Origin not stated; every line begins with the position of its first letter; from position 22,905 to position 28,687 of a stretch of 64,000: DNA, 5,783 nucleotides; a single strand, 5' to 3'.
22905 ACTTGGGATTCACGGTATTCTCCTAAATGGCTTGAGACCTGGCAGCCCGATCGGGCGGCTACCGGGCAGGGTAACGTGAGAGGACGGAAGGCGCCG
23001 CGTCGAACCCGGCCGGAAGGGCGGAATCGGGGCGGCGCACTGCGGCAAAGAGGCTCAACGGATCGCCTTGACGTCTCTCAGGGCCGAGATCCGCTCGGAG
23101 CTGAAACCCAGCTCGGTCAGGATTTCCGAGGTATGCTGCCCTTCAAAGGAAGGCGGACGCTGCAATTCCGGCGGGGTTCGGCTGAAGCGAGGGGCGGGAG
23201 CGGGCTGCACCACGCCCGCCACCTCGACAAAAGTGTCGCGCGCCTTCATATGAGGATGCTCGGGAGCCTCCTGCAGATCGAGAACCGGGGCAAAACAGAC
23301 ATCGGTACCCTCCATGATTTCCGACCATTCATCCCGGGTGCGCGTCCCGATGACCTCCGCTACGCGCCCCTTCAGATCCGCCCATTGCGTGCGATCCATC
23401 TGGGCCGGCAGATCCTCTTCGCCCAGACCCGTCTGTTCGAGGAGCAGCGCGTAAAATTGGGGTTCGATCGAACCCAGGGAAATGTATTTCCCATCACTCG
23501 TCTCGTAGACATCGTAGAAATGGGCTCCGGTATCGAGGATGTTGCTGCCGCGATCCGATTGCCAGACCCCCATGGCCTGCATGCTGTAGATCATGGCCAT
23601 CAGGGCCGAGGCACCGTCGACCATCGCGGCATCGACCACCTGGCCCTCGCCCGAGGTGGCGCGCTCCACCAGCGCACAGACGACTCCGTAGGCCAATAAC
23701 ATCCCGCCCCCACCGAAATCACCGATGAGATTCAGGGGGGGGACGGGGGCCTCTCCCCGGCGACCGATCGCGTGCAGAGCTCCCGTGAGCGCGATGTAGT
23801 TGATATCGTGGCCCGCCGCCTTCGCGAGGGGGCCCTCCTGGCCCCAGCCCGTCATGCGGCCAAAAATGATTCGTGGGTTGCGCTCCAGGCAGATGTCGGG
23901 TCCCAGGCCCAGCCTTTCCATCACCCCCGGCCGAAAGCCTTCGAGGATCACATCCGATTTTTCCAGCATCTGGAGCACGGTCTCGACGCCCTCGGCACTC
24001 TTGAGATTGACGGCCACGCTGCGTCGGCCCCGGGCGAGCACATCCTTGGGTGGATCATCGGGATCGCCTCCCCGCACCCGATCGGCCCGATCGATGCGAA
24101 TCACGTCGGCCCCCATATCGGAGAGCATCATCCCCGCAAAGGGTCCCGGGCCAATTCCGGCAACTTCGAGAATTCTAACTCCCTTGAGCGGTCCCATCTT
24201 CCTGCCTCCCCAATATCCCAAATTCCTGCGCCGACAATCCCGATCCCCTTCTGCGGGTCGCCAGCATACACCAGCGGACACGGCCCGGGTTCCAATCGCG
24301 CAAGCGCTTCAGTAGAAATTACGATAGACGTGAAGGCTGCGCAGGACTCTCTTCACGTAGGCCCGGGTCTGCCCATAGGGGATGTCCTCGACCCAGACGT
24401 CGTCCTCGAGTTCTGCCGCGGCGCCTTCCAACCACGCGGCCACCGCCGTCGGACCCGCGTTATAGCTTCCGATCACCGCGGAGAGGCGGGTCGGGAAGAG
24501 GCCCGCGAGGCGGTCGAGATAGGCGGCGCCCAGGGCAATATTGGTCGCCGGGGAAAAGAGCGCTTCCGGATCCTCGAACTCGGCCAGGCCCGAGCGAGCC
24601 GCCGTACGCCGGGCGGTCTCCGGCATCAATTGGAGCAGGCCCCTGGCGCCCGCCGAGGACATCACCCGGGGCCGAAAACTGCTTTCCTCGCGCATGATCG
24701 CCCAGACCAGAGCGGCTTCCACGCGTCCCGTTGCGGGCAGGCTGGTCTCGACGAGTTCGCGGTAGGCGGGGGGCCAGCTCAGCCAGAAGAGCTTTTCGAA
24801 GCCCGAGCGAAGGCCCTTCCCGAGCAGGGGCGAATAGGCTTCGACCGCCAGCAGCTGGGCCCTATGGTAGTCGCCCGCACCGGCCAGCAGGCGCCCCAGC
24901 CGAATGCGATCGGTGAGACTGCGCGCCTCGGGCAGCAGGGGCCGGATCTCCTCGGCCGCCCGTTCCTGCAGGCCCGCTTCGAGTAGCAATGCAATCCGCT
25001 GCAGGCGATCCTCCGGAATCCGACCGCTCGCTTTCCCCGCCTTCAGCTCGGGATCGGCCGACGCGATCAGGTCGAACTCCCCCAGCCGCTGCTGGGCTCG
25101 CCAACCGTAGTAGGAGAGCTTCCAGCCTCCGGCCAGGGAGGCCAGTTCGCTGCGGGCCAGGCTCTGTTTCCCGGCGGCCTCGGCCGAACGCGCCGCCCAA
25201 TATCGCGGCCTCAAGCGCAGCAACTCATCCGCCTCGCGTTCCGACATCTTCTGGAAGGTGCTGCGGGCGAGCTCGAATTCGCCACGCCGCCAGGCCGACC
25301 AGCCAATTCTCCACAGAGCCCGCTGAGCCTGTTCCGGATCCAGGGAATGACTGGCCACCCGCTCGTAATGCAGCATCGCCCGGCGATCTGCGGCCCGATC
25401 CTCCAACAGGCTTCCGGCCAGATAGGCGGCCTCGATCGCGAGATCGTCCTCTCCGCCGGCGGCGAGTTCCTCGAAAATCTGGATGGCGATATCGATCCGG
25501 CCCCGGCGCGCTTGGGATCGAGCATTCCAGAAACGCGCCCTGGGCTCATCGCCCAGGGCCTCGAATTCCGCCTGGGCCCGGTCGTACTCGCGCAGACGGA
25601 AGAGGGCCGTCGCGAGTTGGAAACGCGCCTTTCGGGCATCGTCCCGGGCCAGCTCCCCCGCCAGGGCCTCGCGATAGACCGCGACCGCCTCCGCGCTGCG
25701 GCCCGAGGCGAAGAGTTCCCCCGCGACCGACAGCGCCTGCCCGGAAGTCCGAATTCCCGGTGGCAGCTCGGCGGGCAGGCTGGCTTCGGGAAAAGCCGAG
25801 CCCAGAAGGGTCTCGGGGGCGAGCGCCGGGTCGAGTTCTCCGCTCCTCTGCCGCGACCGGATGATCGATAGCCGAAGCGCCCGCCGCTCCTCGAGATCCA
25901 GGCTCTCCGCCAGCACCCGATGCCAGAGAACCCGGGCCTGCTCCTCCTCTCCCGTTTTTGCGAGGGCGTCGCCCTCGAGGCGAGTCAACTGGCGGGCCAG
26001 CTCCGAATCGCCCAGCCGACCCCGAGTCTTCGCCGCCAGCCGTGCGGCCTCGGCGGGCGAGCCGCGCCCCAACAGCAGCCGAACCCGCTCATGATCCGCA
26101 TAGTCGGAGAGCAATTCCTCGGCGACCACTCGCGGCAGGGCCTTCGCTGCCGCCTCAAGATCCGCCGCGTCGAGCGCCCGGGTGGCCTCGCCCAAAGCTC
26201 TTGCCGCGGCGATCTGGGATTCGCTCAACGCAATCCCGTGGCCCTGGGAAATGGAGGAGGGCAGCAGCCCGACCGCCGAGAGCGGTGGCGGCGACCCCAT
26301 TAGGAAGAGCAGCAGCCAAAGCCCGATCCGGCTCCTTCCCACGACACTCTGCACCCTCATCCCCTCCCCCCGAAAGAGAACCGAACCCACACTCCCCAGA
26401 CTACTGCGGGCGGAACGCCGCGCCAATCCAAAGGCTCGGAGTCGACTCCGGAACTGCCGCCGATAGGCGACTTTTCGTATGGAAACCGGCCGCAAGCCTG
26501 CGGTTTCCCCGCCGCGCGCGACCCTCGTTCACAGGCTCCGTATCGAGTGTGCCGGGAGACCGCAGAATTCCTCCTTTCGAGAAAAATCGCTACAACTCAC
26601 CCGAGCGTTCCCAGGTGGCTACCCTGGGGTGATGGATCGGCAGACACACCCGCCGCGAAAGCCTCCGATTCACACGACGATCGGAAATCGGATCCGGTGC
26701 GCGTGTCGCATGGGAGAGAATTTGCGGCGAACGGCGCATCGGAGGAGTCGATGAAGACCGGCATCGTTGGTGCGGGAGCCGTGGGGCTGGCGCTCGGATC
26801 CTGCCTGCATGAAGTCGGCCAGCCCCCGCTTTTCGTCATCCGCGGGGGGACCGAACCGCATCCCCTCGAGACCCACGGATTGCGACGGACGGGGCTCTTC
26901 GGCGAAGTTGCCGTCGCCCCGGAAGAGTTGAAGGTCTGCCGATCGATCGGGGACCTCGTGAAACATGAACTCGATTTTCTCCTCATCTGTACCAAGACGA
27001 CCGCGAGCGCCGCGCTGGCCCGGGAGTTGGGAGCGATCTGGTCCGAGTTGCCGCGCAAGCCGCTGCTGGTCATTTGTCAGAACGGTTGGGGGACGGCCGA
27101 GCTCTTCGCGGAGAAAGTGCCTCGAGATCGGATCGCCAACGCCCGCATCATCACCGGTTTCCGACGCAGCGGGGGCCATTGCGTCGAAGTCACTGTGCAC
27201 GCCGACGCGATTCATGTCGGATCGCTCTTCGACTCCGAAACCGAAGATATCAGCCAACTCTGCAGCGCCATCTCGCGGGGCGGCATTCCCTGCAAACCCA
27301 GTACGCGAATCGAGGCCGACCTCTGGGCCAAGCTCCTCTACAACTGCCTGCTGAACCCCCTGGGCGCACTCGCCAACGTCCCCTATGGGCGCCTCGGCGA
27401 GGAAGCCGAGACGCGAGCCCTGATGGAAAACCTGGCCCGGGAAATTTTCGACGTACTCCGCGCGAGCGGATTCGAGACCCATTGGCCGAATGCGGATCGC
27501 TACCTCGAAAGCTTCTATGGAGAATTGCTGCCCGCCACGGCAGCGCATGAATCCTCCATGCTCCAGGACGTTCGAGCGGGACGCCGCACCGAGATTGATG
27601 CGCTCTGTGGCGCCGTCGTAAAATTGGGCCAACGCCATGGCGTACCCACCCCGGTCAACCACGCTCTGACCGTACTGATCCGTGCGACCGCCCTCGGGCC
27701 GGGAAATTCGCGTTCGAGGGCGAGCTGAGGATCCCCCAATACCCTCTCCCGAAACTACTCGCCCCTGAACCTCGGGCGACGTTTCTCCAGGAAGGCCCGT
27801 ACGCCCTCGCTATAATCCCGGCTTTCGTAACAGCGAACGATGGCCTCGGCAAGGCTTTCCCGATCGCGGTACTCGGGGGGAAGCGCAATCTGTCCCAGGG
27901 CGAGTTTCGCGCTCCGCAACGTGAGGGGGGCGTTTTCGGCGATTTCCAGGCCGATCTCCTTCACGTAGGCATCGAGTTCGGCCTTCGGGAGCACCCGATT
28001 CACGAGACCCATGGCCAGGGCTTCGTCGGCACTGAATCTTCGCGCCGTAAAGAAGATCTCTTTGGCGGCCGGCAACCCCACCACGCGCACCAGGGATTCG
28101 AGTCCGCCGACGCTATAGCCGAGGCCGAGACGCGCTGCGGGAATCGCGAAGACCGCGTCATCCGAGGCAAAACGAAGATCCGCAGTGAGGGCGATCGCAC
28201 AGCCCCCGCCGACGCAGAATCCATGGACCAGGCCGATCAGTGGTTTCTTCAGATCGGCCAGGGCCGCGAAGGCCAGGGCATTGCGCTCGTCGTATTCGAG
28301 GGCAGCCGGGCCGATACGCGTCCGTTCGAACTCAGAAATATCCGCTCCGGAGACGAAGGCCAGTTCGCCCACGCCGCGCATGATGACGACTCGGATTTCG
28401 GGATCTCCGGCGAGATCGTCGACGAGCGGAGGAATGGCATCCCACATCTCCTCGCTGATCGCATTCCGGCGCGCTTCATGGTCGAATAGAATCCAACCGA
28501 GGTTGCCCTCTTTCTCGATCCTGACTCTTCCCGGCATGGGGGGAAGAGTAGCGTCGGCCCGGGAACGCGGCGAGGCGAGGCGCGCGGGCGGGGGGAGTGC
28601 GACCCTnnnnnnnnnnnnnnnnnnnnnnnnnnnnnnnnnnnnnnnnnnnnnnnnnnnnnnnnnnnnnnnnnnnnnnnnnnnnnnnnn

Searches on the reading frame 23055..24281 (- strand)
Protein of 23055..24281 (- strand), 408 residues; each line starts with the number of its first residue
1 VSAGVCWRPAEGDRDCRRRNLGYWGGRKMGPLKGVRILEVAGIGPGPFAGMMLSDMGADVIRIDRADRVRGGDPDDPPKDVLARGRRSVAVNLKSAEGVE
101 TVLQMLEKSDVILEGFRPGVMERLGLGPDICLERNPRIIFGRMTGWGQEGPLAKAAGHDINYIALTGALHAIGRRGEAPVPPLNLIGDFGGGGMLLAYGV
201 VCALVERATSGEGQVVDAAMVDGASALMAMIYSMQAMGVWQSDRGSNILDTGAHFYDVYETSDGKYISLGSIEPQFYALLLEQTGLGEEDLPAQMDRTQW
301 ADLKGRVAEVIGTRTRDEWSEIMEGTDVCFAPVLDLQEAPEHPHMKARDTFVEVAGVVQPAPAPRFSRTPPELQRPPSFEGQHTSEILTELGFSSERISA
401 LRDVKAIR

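Call 91: search_protein_families(library=pfam, proteins=[window:23055-24281:-], max_evalue=0.0001)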
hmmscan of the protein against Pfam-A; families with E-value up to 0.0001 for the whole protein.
window:23055-24281:- (408 aa): 1 family
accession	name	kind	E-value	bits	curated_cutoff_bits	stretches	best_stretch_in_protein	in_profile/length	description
PF02515.22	CoA_transf_3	-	1.3e-85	288.2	23.3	1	32-384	1-366/366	CoA-transferase family III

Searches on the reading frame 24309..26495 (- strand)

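Call 90: search_protein_families(library=pfam, proteins=[window:24309-26495:-], max_evalue=0.0001)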
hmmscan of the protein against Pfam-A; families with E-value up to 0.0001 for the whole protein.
window:24309-26495:- (728 aa): 4 families
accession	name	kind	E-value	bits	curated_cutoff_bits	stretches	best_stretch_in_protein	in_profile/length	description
PF01464.25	SLT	-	5.1e-25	87.8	21.3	1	591-694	11-110/117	Transglycosylase SLT domain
PF07719.23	TPR_2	-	4.7e-07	29.9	27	0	290-313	3-26/34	Tetratricopeptide repeat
PF12688.13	TPR_5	-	4.2e-06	27.4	24.2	0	258-319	8-69/119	Tetratrico peptide repeat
PF13174.12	TPR_6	-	8.3e-05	23.4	26.3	0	393-417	2-26/33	Tetratricopeptide repeat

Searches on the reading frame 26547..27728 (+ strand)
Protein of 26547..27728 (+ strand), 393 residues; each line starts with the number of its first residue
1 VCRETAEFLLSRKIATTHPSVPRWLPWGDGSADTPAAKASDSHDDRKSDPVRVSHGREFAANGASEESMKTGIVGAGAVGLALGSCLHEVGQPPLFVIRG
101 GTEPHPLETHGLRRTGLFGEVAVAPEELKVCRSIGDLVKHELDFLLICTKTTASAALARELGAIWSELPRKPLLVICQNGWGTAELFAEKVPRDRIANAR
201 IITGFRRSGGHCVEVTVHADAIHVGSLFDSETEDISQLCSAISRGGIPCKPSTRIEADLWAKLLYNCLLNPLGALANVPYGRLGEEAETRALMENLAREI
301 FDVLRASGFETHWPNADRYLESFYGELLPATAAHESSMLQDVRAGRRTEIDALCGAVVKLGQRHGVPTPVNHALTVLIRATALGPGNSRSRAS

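Call 90: search_protein_families(library=pfam, proteins=[window:26547-27728:+], max_evalue=0.0001)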
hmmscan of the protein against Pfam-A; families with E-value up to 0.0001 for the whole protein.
window:26547-27728:+ (393 aa): 2 families
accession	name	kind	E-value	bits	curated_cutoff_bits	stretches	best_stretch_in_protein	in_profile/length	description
PF08546.17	ApbA_C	-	3.4e-35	121.6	22.7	1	255-380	2-123/125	Ketopantoate reductase PanE/ApbA C terminal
PF02558.23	ApbA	-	5.7e-17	62.2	22.2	1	72-225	2-146/150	Ketopantoate reductase PanE/ApbA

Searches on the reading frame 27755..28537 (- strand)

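Call 91: search_protein_families(library=pfam, proteins=[window:27755-28537:-], max_evalue=0.0001)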
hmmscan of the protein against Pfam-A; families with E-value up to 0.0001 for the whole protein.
window:27755-28537:- (260 aa): 2 families
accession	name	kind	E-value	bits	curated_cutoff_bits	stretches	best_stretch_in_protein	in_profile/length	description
PF00378.25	ECH_1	-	2.9e-45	155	27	1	10-259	3-250/251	Enoyl-CoA hydratase/isomerase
PF16113.10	ECH_2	-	4.7e-28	99.1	27.2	1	14-250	2-239/335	Enoyl-CoA hydratase/isomerase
